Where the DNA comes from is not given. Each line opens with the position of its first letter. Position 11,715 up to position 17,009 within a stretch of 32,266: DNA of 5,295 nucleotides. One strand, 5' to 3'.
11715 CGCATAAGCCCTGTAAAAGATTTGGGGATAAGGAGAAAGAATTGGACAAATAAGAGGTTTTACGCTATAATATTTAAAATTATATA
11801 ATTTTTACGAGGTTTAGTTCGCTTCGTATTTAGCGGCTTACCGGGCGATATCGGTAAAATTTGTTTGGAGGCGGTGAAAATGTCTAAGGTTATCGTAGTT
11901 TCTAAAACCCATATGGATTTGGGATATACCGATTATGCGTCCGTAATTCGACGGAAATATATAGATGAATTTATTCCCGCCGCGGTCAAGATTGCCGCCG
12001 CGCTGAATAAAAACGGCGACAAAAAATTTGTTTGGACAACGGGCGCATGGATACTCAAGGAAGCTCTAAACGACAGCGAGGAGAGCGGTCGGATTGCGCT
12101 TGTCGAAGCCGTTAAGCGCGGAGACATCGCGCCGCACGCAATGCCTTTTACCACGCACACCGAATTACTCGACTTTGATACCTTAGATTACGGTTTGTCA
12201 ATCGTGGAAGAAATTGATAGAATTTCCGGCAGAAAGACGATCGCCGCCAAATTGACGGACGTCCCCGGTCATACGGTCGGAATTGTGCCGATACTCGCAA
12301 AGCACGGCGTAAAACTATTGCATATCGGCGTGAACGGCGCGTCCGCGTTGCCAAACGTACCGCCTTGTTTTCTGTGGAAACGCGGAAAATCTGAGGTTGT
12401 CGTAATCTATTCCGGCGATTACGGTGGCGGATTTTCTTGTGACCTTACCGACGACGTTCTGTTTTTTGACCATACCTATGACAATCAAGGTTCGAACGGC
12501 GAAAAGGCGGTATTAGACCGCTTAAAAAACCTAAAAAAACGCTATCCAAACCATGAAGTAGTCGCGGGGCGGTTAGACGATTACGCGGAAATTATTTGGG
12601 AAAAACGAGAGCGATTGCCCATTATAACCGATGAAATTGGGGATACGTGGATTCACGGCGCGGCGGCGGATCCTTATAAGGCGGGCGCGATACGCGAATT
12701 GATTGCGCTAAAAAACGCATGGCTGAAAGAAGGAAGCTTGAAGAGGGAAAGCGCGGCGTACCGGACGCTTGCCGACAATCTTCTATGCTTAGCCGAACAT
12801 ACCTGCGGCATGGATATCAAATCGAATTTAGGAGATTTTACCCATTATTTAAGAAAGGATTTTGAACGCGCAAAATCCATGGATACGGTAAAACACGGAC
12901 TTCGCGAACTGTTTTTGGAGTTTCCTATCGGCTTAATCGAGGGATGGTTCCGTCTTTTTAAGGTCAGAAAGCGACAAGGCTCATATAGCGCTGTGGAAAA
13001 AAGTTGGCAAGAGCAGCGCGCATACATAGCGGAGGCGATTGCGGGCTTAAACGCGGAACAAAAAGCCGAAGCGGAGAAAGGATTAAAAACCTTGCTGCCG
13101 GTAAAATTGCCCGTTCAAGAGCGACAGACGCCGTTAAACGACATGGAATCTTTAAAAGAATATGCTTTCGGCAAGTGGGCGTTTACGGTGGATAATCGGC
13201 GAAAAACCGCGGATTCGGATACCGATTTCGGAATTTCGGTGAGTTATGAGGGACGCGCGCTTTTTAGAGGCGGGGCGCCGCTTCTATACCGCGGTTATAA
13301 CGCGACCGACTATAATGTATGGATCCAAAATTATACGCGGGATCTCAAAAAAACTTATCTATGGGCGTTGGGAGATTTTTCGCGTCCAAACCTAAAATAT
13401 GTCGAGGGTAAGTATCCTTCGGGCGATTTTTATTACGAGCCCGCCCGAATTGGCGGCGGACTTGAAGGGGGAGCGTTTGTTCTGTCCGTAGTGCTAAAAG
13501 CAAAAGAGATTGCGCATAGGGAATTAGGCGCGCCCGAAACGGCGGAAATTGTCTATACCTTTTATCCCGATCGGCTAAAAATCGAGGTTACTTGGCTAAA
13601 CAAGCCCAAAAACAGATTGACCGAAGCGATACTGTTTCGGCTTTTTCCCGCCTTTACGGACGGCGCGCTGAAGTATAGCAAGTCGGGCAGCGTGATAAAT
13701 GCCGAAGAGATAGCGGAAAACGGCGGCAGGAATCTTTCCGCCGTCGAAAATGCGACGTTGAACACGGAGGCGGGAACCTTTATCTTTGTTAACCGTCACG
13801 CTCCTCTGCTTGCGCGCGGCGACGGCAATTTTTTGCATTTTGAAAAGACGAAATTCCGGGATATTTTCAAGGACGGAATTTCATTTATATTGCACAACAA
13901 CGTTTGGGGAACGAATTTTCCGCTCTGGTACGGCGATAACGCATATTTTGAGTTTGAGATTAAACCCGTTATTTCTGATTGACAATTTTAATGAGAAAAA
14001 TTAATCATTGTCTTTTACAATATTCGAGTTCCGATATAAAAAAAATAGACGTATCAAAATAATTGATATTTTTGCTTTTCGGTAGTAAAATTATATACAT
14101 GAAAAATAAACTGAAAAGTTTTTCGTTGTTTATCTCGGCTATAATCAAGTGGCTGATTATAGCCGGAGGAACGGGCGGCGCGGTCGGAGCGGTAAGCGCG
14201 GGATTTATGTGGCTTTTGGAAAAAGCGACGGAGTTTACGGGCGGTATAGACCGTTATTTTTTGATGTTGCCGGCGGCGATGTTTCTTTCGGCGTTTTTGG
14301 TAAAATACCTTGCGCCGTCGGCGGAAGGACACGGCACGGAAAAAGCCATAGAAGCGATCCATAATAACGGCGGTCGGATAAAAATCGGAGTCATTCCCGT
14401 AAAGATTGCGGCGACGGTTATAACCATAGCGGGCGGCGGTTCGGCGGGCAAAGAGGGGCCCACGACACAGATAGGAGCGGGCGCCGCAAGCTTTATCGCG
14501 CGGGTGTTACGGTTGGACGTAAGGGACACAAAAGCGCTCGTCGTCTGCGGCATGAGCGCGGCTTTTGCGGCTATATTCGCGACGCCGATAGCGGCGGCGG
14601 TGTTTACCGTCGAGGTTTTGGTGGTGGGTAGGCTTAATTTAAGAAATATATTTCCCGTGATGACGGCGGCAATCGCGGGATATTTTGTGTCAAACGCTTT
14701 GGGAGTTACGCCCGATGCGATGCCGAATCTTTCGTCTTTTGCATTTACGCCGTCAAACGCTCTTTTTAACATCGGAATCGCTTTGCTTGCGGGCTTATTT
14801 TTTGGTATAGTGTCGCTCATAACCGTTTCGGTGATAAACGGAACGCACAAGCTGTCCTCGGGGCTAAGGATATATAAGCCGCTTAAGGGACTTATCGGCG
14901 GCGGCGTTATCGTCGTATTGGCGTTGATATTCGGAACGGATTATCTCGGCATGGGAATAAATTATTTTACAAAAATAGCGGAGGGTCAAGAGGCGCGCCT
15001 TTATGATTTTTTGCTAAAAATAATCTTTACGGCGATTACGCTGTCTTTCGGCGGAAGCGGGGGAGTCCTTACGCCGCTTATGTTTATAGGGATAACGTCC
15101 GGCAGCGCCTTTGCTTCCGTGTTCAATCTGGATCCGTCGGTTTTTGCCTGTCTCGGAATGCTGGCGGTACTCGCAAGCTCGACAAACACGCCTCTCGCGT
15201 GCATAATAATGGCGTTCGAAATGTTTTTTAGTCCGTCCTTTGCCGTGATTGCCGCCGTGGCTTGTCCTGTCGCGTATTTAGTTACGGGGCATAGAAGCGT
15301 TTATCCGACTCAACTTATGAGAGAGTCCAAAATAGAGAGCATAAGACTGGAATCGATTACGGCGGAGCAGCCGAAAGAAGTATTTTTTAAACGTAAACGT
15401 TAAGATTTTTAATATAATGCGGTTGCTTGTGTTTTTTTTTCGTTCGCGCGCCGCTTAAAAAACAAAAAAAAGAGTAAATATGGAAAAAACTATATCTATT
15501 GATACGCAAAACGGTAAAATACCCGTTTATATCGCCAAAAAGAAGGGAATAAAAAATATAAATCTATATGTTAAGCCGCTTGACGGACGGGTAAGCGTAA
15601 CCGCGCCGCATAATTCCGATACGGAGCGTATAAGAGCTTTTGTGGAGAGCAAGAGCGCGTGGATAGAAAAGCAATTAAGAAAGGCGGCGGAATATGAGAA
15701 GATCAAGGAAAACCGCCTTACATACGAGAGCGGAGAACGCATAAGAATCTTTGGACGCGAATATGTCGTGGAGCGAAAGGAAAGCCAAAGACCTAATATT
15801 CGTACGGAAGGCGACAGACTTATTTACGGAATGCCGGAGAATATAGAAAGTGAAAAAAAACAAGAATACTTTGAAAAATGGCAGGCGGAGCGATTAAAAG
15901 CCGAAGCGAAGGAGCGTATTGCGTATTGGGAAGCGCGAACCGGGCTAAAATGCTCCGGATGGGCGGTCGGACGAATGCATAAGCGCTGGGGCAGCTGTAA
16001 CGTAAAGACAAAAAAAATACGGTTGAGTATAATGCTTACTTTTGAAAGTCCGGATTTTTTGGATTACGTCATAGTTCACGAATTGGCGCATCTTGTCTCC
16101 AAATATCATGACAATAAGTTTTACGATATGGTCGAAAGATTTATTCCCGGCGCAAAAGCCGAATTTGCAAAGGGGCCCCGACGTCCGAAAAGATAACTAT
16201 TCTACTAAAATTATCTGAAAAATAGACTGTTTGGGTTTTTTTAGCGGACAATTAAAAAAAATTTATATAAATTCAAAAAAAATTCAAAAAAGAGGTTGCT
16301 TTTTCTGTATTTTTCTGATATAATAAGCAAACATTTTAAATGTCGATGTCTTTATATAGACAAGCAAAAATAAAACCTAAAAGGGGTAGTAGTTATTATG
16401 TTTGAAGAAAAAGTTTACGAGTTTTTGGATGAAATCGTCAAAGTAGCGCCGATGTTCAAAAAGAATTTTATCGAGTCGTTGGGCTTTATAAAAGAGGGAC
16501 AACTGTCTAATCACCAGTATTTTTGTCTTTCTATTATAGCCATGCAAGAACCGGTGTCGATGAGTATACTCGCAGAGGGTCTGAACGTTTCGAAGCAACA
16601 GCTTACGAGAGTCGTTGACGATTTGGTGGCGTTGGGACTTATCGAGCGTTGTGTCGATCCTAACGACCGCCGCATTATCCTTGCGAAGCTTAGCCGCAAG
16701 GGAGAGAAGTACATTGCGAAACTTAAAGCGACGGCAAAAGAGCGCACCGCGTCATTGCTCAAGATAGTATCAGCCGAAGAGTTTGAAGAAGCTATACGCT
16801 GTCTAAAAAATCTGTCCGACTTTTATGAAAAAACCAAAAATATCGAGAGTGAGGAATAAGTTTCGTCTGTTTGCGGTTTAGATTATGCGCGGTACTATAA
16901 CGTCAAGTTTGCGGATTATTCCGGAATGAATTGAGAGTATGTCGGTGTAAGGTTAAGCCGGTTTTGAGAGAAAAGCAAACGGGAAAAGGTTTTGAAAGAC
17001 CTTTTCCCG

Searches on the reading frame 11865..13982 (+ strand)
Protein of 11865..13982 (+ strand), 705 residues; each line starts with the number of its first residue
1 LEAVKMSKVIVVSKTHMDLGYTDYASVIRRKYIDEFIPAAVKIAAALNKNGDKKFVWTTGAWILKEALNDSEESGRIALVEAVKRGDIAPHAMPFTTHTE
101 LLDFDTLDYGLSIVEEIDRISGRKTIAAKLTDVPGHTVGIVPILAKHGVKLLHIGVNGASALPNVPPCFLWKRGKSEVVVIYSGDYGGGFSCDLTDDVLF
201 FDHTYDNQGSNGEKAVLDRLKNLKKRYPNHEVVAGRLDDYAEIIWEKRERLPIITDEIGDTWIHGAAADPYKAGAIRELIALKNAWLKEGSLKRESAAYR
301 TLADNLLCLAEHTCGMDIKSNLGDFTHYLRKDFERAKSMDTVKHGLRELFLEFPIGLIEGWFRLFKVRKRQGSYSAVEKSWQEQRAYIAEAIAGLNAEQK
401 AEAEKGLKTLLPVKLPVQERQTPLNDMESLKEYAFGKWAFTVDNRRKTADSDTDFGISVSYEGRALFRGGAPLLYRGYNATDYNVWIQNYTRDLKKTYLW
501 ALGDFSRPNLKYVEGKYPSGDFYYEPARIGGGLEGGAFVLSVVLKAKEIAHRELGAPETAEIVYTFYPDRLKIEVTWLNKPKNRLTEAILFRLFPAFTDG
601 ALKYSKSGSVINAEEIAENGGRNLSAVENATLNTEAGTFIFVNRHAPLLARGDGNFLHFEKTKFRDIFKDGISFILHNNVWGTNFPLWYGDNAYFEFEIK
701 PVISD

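Call 10: search_protein_families(library=pfam, proteins=[window:11865-13982:+])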
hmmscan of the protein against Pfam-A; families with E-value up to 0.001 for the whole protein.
window:11865-13982:+ (705 aa): 1 family
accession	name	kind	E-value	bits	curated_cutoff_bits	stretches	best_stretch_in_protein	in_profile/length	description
PF16477.11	DUF5054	-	2.4e-59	202.1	37.6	1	266-567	1-286/291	Domain of unknown function (DUF5054)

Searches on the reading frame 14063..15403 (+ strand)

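Call 10: search_protein_families(library=pfam, proteins=[window:14063-15403:+])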
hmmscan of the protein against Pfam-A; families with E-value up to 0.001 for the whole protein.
window:14063-15403:+ (446 aa): 1 family
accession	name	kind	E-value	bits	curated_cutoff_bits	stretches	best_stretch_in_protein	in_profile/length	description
PF00654.25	Voltage_CLC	-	2.4e-69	234.6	24.8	1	73-408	2-345/346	Voltage gated chloride channel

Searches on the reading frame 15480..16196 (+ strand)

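Call 10: search_protein_families(library=pfam, proteins=[window:15480-16196:+])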
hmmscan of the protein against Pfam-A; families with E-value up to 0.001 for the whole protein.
window:15480-16196:+ (238 aa): 3 families
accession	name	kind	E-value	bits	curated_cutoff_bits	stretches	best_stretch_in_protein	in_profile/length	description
PF01863.23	YgjP-like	-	5.9e-50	170.6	26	1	26-226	2-198/207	YgjP-like, metallopeptidase domain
PF10263.15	SprT-like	-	1.3e-06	28.6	25.6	1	161-207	25-74/108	SprT-like family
PF08325.16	WLM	-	0.00034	21.2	26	1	195-220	84-109/190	WLM domain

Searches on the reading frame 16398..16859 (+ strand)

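Call 10: search_protein_families(library=pfam, proteins=[window:16398-16859:+])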
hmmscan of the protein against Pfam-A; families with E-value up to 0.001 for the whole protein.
window:16398-16859:+ (153 aa): 4 families
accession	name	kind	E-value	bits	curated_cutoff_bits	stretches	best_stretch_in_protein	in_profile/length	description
PF01047.28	MarR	-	2.7e-13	50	24.6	1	36-94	1-59/59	MarR family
PF12802.13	MarR_2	-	4.4e-13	49.6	27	1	36-93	3-61/61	MarR family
PF13463.12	HTH_27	-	3.9e-06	27.5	22.2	1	36-102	1-68/68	Winged helix DNA-binding domain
PF22381.2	Staph_reg_Sar_Rot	-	0.00012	22.5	27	1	32-108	8-84/85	Transcriptional regulator SarA/Rot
